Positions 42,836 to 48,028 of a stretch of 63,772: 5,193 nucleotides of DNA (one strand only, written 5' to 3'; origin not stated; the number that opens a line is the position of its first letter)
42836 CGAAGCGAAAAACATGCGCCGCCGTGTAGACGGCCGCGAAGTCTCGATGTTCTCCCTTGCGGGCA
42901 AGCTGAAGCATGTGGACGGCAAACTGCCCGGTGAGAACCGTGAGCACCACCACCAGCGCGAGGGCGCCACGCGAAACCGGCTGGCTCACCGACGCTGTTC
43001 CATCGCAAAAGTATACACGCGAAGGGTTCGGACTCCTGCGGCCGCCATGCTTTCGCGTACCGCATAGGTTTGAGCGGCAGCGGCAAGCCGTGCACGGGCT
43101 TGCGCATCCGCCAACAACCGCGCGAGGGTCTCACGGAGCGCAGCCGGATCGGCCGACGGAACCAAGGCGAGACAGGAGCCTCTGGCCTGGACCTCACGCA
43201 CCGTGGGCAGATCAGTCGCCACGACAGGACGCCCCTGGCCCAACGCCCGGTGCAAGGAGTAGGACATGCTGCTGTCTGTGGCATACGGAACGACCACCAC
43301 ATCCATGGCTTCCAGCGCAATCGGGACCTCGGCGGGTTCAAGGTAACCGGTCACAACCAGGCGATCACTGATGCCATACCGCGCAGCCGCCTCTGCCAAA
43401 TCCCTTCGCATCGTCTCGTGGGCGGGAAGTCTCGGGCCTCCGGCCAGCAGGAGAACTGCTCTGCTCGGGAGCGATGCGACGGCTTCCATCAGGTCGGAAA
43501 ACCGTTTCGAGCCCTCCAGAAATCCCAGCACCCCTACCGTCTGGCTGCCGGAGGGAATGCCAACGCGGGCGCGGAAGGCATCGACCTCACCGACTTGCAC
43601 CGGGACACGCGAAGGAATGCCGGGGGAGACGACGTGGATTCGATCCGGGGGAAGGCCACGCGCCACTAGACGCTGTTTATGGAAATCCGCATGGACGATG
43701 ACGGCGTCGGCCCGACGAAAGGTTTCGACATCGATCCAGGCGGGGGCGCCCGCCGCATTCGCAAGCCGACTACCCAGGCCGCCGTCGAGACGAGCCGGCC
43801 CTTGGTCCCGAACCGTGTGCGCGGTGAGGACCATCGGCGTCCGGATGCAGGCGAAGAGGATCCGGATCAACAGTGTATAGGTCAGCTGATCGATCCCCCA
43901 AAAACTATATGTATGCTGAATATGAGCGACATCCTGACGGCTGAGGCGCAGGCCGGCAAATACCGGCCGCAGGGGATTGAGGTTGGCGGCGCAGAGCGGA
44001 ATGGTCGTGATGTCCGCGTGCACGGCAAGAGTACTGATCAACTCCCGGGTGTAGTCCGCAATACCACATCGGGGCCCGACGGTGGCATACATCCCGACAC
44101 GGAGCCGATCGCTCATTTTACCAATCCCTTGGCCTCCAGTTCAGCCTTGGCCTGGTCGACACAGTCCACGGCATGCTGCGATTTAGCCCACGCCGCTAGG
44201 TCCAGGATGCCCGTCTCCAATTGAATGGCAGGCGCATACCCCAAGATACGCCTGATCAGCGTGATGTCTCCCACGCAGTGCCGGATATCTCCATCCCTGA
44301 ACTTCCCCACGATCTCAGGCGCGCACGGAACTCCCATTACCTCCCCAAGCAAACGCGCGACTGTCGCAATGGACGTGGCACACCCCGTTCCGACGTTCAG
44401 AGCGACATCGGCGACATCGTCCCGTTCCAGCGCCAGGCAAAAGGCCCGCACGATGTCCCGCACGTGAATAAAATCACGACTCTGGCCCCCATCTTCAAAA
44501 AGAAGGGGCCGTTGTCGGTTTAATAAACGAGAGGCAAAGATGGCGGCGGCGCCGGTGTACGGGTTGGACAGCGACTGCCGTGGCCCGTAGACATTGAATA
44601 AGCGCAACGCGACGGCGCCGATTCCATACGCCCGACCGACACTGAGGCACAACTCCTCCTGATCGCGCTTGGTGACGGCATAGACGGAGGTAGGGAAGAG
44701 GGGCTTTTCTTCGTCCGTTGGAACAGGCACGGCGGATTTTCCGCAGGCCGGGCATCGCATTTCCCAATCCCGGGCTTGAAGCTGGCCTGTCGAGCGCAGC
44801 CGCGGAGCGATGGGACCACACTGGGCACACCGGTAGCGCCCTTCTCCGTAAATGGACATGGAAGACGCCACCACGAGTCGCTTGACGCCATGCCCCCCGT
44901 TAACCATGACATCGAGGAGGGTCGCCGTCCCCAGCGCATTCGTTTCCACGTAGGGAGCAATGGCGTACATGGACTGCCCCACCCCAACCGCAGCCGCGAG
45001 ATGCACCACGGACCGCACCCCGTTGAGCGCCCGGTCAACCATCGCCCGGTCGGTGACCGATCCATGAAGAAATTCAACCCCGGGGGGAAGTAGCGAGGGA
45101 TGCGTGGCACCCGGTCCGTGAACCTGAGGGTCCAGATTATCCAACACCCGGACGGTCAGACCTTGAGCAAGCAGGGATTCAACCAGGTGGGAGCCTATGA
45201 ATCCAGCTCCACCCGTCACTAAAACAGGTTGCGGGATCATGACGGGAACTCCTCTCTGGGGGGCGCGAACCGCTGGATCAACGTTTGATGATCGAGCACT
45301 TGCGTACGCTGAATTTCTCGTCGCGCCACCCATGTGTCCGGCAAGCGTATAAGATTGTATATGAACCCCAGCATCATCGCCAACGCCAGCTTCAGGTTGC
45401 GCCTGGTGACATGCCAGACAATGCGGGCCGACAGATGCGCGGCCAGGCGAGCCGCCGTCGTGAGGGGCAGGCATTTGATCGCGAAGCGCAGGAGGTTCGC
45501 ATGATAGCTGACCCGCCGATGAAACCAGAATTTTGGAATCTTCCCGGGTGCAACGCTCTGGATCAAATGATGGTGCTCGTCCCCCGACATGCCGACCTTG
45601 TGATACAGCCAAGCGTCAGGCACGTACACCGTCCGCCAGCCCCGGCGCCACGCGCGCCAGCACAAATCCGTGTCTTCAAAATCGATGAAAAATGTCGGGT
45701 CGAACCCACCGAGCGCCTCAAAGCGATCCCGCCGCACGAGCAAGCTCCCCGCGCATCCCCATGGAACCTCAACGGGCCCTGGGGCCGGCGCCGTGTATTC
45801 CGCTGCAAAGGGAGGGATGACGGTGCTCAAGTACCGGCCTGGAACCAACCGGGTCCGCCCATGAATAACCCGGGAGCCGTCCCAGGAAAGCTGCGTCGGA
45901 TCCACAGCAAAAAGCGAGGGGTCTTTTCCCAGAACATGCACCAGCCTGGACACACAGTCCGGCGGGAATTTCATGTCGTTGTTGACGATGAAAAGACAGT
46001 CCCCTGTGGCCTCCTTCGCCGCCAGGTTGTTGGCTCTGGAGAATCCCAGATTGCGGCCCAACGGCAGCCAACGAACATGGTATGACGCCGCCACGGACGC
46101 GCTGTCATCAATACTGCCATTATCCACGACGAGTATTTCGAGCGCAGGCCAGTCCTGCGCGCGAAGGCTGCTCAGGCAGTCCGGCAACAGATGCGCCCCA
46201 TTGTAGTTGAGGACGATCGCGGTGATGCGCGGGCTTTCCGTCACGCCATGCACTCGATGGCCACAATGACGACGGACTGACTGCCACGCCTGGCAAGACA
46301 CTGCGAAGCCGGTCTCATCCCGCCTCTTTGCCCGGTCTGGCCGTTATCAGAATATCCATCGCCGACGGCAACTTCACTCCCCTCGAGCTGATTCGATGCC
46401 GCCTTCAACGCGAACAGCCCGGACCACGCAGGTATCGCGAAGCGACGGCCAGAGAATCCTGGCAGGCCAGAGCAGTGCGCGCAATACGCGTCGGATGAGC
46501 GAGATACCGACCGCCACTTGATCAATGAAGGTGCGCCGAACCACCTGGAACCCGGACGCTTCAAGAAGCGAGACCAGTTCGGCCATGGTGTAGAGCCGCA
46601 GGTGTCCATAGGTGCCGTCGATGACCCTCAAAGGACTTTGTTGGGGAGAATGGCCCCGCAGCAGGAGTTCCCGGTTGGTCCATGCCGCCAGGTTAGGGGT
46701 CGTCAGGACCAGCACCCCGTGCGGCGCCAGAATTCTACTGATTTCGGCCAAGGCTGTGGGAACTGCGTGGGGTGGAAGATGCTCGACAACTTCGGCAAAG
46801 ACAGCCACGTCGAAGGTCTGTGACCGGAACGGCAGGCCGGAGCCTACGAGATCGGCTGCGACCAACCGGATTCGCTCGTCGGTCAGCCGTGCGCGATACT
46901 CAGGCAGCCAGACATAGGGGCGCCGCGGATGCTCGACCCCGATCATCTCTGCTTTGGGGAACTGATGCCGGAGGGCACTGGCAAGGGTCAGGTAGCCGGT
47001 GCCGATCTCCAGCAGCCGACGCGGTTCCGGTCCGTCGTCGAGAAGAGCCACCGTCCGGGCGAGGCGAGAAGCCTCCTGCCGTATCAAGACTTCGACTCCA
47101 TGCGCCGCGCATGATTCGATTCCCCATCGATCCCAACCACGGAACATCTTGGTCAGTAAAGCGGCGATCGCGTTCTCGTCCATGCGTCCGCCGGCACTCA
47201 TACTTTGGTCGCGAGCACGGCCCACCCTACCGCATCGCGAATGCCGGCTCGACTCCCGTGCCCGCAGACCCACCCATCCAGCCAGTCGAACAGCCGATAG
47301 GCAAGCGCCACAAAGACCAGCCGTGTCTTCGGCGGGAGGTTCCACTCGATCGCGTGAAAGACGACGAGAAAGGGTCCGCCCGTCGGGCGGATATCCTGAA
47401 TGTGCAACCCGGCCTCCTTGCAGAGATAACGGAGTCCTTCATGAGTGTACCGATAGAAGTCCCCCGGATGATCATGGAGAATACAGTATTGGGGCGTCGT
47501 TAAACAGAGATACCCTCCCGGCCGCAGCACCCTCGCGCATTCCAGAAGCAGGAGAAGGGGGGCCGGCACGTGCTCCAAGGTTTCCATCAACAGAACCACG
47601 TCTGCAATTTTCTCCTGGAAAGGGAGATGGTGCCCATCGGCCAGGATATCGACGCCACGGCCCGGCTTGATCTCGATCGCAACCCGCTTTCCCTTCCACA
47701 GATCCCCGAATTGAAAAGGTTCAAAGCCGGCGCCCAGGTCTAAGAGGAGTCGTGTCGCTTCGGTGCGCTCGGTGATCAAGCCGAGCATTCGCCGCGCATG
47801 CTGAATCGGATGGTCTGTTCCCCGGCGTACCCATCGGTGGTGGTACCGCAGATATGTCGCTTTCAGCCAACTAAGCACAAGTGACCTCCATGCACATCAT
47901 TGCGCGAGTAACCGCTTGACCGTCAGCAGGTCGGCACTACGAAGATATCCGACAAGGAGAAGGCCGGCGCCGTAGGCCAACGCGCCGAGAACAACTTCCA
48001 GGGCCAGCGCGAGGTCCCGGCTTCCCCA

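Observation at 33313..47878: Candidate new system: lipid-donor-based periplasmic decoration and methylation module embedded in a Wzy-type locus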

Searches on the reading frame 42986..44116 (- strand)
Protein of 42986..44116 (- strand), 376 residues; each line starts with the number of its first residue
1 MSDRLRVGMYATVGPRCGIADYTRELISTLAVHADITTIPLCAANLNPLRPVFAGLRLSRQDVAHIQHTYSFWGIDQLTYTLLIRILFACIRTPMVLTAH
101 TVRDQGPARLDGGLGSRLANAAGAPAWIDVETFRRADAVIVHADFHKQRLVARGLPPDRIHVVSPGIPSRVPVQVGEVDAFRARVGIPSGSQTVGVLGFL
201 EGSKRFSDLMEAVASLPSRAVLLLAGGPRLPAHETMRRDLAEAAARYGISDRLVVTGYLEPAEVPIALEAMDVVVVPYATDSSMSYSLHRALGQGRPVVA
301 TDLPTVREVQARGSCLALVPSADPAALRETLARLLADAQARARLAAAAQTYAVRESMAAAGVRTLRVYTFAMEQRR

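Call 3: search_protein_families(library=pfam, proteins=[window:42986-44116:-], max_evalue=0.01)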
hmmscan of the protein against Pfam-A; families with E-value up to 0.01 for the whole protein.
window:42986-44116:- (376 aa): 4 families
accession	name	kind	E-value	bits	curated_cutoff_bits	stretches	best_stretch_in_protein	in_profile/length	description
PF13692.12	Glyco_trans_1_4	-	2.1e-18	67.4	27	1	193-337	3-142/142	Glycosyl transferases group 1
PF00534.26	Glycos_transf_1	-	1.8e-16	60.6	26.4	1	179-349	3-170/172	Glycosyl transferases group 1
PF13439.12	Glyco_transf_4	-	4.7e-10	40.2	28.5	1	55-167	67-166/170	Glycosyltransferase Family 4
PF13579.12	Glyco_trans_4_4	-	8.1e-09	36.5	29.7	1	47-166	55-158/158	Glycosyl transferase 4-like domain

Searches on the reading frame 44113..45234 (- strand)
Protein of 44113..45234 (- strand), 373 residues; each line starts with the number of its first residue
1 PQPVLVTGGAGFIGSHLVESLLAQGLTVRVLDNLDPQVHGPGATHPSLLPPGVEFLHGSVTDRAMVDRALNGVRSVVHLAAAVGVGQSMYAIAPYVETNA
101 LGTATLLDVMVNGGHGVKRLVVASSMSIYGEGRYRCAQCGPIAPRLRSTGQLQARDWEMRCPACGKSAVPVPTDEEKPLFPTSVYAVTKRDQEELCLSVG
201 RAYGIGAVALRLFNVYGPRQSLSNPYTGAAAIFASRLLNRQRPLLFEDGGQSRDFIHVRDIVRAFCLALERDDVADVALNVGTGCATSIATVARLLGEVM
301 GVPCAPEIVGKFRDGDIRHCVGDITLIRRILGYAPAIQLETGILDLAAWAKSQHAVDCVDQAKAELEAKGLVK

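Call 46: search_protein_families(library=ncbifam, proteins=[window:44113-45234:-], max_evalue=0.001)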
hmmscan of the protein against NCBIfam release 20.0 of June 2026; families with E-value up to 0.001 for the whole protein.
window:44113-45234:- (373 aa): 27 families (the best 25 are shown)
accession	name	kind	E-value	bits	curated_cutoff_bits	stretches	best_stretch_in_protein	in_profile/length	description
TIGR01179.1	galE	equivalog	7.3e-42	143.4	262.3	2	4-132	2-128/332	UDP-glucose 4-epimerase GalE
TIGR04180.1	EDH_00030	hypoth_equivalog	1.8e-39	135.6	475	2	4-134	1-130/297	NAD-dependent 4,6-dehydratase LegB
TIGR01181.1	dTDP_gluc_dehyt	equivalog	2.6e-34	118.8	365.1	2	4-131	2-131/321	dTDP-glucose 4,6-dehydratase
NF011728.1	PRK15181.1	equivalog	3.5e-25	88.8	760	1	172-355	152-342/348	Vi polysaccharide biosynthesis UDP-N-acetylglucosaminuronic acid C-4 epimerase TviC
TIGR02197.1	heptose_epim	equivalog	1.6e-23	83.4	274.6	2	177-351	130-314/316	ADP-glyceromanno-heptose 6-epimerase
NF007956.0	PRK10675.1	subfamily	3.4e-20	72.5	394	1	4-131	3-130/338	UDP-glucose 4-epimerase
TIGR03466.1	HpnA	hypoth_equivalog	4.2e-17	62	367.65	1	3-130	2-118/327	hopanoid-associated sugar epimerase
NF042422.1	oxyalk_red_OleD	equivalog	6.5e-16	58.6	580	1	4-130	3-115/329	2-alkyl-3-oxoalkanoate reductase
NF007490.0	PRK10084.1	subfamily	6e-15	55.1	649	2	4-110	3-111/361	dTDP-glucose 4,6-dehydratase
NF007582.0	PRK10217.1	equivalog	8.5e-15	54.7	698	2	4-109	4-111/355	dTDP-glucose 4,6-dehydratase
NF008360.0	PRK11150.1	equivalog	2.4e-13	49.9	452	1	184-294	139-248/310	ADP-glyceromanno-heptose 6-epimerase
NF052578.1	StrlDmthSdmBMthl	equivalog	1.1e-12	48.4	600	1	5-130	4-118/328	sterol demethylase protein SdmB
NF043036.1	ErythonDh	equivalog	1.7e-12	47.2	325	1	4-131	3-131/321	D-erythronate dehydrogenase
NF047922.1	GDPFucSynFcl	equivalog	3.9e-11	42.9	500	1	183-349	132-300/308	GDP-L-fucose synthase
NF042423.1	oxyalk_red_Shew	equivalog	1.2e-10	41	580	1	4-132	11-125/331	2-alkyl-3-oxoalkanoate reductase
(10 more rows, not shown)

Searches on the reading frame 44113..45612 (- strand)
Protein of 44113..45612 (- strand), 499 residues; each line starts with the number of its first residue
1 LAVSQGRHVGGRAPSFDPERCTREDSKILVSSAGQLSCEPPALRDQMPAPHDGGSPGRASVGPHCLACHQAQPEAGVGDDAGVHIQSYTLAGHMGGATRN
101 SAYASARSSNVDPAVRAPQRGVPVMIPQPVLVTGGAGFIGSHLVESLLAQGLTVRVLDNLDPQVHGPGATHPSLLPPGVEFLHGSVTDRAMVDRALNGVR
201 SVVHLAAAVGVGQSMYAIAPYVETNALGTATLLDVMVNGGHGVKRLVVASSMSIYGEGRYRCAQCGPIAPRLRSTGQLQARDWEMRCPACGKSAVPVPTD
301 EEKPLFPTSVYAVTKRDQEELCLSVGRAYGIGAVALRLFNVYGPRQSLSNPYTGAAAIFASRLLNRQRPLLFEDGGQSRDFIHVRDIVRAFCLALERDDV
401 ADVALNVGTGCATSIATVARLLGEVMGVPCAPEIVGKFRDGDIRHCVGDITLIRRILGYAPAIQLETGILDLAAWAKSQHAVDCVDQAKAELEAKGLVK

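Call 3: search_protein_families(library=pfam, proteins=[window:44113-45612:-], max_evalue=0.01)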
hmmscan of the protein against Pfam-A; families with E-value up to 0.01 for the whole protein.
window:44113-45612:- (499 aa): 8 families
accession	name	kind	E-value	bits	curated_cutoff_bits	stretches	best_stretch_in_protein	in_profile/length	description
PF01370.27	Epimerase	-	3e-51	174.6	20.9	2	130-260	1-124/240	NAD dependent epimerase/dehydratase family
PF16363.11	GDP_Man_Dehyd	-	1.2e-45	156.9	27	2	131-258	1-136/332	GDP-mannose 4,6 dehydratase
PF01073.25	3Beta_HSD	-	1.6e-18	67.1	22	1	131-257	1-122/280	3-beta hydroxysteroid dehydrogenase/isomerase family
PF13460.12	NAD_binding_10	-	1.2e-09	38.7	27.2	1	134-257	1-104/184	NAD(P)H-binding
PF02719.21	Polysacc_synt_2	-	4e-09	36.5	20.2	1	130-250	1-127/293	Polysaccharide biosynthesis protein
PF07993.18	NAD_binding_4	-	5.7e-08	32.7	20.1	1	193-357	83-217/258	Male sterility protein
PF05368.20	NmrA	-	6.1e-07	29.8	27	1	130-207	5-78/298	NmrA-like family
PF00106.31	adh_short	-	0.0012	18.8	26.6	1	130-201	3-73/195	short chain dehydrogenase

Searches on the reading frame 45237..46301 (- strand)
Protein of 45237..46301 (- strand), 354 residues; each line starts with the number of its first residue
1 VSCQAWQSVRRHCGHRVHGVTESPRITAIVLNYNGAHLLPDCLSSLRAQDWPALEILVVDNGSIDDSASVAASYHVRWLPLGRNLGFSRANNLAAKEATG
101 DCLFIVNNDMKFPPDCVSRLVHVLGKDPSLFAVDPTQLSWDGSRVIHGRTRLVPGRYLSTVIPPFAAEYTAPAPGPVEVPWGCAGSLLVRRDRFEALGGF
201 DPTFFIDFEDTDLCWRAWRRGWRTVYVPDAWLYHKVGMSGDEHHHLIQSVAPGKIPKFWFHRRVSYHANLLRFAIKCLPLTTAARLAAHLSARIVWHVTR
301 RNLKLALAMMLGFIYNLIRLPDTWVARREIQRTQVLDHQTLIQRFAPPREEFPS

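Call 3: search_protein_families(library=pfam, proteins=[window:45237-46301:-], max_evalue=0.01)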
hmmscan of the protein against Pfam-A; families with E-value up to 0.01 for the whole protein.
window:45237-46301:- (354 aa): 4 families
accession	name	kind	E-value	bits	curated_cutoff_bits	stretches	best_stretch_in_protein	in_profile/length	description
PF00535.33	Glycos_transf_2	-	6.9e-24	85.1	23.3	1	28-139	2-118/168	Glycosyl transferase family 2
PF13641.12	Glyco_tranf_2_3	-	3.3e-13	50.6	27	1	24-234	1-211/230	Glycosyltransferase like family 2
PF13632.12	Glyco_trans_2_3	-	6.5e-07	29.8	27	1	185-313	75-191/198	Glycosyl transferase family group 2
PF10111.15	Glyco_tranf_2_2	-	0.00078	19.5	27.3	0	36-121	12-103/276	Glycosyltransferase like family 2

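Call 46: search_protein_families(library=ncbifam, proteins=[window:45237-46301:-], max_evalue=0.001)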
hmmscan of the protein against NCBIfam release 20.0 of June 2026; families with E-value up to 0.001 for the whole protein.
window:45237-46301:- (354 aa): 15 families
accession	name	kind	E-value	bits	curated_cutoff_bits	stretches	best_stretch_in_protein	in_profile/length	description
TIGR03965.1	mycofact_glyco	equivalog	3.6e-19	69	280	1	21-235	70-281/467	mycofactocin biosynthesis glycosyltransferase MftF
NF041875.1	EPS_EpsD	equivalog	7.8e-16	58.4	370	2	29-122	4-102/325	exopolysaccharide biosynthesis glycosyltransferase EpsD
TIGR04283.1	glyco_like_mftF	equivalog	9.6e-16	58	182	1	28-124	3-97/221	TIGR04283 family arsenosugar biosynthesis glycosyltransferase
NF007482.0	PRK10073.1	equivalog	1.7e-13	50.3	423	1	23-124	5-110/334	glycosyltransferase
TIGR03937.1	PgaC_IcaA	equivalog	1.5e-11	43.9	422.3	1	19-133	40-159/407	poly-beta-1,6-N-acetyl-D-glucosamine synthase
TIGR01556.1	rhamnosyltran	subfamily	2.4e-09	36.8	200.55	1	53-239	21-205/281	rhamnosyltransferase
TIGR04242.1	nodulat_NodC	equivalog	8.9e-09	34.8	550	1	15-132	39-163/395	chitooligosaccharide synthase NodC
TIGR03111.1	glyc2_xrt_Gpos1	hypoth_equivalog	9.2e-09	34.6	363.95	1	16-134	41-166/439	TIGR03111 family XrtG-associated glycosyltransferase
NF038302.1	EPS_HpsE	equivalog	6.2e-08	32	300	1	26-109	3-96/307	hormogonium polysaccharide biosynthesis glycosyltransferase HpsE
NF038299.1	EPS_HpsN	equivalog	7.1e-08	31.8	425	1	25-132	2-114/317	hormogonium polysaccharide biosynthesis glycosyltransferase HpsN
NF041394.1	GtaseAglG_Halo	equivalog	4.4e-06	26.2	440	1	39-236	18-217/304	glucosyl-dolichyl phosphate glucuronosyltransferase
TIGR03469.1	HpnB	hypoth_equivalog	1.5e-05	24.2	379.25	1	19-73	39-94/386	hopene-associated glycosyltransferase HpnB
NF047683.1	TeichurnBiosyTuaG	equivalog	2.2e-05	24.2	400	1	22-131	4-118/252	teichuronic acid biosynthesis protein TuaG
NF007986.1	PRK10714.1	equivalog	2.3e-05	23.6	529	1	51-123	36-114/316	undecaprenyl-phosphate 4-deoxy-4-formamido-L-arabinose transferase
NF047588.1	GlcsyltransPgfSStrep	equivalog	8.2e-05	21.9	500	1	46-122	27-108/308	glycosyltransferase PgfS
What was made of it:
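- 45237..46301 (-): GT2 glycosyltransferase (rhamnosyltransferase/EpsD-like). Pfam call 3; NCBIfam call 46.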

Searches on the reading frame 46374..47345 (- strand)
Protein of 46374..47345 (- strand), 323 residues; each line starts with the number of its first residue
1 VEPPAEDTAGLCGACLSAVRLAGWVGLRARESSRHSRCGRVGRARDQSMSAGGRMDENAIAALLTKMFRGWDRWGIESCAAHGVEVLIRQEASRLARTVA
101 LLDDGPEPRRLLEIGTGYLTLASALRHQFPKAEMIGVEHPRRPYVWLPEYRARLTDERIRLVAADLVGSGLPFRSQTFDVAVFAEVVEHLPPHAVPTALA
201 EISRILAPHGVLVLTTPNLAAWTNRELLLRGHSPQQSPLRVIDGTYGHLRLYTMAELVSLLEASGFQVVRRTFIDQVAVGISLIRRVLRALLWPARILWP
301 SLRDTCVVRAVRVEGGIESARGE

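Call 4: search_protein_families(library=pfam, proteins=[window:46374-47345:-], max_evalue=0.01)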
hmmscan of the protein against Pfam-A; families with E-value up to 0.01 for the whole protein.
window:46374-47345:- (323 aa): 7 families
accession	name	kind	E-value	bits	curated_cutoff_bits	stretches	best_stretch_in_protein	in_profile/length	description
PF13489.12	Methyltransf_23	-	5.9e-18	65.6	27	1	90-269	4-162/164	Methyltransferase domain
PF08241.18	Methyltransf_11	-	6.4e-10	40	21.2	1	112-214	1-95/95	Methyltransferase domain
PF13649.12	Methyltransf_25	-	1e-09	39.4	27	1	112-210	2-97/97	Methyltransferase domain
PF08242.18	Methyltransf_12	-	2e-06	28.9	30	1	112-212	1-98/98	Methyltransferase domain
PF13847.12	Methyltransf_31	-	0.00089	19.4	27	1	111-223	7-118/145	Methyltransferase domain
PF07021.18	MetW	-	0.0009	19.4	21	1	162-278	60-172/193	Methionine biosynthesis protein MetW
PF20922.3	Anamorsin_N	-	0.0036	17.5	27.1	0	175-225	49-98/163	Anamorsin, N-terminal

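Call 46: search_protein_families(library=ncbifam, proteins=[window:46374-47345:-], max_evalue=0.001)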
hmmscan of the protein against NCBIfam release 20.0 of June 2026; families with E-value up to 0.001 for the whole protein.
window:46374-47345:- (323 aa): 5 families
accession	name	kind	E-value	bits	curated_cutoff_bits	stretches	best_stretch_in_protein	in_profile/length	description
NF043040.1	corrin_prot_MT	hypoth_equivalog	4.7e-06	26.2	180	1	84-270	19-200/216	corrinoid protein-associated methyltransferase CpaM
NF045667.1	MTase_DVU1556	equivalog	2.2e-05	24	155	1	106-269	21-163/213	DVU_1556 family methyltransferase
TIGR02081.1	metW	equivalog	7.9e-05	22.3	189.5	1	156-276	54-170/194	methionine biosynthesis protein MetW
TIGR04074.1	bacter_Hen1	equivalog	0.00011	20.9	340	1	93-219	269-396/462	3' terminal RNA ribose 2'-O-methyltransferase Hen1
NF040539.1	AST_met_ArsM_2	exception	0.00044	20.2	240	1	108-215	57-164/262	putative arsinothricin biosynthesis methyltransferase ArsM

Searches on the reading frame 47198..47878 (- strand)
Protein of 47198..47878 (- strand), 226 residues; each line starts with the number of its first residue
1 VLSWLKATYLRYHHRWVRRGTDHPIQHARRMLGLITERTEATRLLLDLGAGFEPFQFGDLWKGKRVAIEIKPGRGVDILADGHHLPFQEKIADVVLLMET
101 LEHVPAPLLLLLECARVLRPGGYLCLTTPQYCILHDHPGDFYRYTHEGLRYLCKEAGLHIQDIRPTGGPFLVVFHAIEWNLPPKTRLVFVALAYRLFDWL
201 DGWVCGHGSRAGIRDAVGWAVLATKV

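Call 4: search_protein_families(library=pfam, proteins=[window:47198-47878:-], max_evalue=0.01)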
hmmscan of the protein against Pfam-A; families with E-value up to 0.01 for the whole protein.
window:47198-47878:- (226 aa): 5 families
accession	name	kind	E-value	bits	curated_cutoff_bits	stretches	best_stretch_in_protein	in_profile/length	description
PF08241.18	Methyltransf_11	-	9.5e-12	45.8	21.2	1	78-125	47-94/95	Methyltransferase domain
PF13489.12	Methyltransf_23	-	7.9e-08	32.6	27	1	76-145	50-135/164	Methyltransferase domain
PF13847.12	Methyltransf_31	-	1.3e-05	25.4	27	1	80-130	61-113/145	Methyltransferase domain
PF13649.12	Methyltransf_25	-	3.9e-05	24.7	27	1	79-122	52-97/97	Methyltransferase domain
PF08242.18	Methyltransf_12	-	0.0029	18.7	30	1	91-124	65-98/98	Methyltransferase domain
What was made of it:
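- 47198..47878 (-): Class I SAM methyltransferase (Methyltransf_11). Pfam call 4.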

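Call 46: search_protein_families(library=ncbifam, proteins=[window:47198-47878:-], max_evalue=0.001)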
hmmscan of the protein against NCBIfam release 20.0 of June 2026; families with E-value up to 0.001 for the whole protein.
window:47198-47878:- (226 aa): 5 families
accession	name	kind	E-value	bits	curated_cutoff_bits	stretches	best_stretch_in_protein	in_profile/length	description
NF045667.1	MTase_DVU1556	equivalog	1.5e-06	27.9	155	1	77-127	70-120/213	DVU_1556 family methyltransferase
TIGR01983.1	UbiG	equivalog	2.8e-06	26.8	102.95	1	89-128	114-153/228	bifunctional 2-polyprenyl-6-hydroxyphenol methylase/3-demethylubiquinol 3-O-methyltransferase UbiG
NF045823.1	PthPhpthDimycoMt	equivalog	0.00015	21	300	1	80-125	120-165/256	phthiotriol/phenolphthiotriol dimycocerosates methyltransferase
NF001243.0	PRK00216.1-4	equivalog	0.00045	19.6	235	1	81-133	106-159/237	demethylmenaquinone methyltransferase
NF045825.1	FAmtase_mtf2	equivalog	0.00079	18.7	400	0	80-127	112-159/248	fatty-acid O-methyltransferase Mtf2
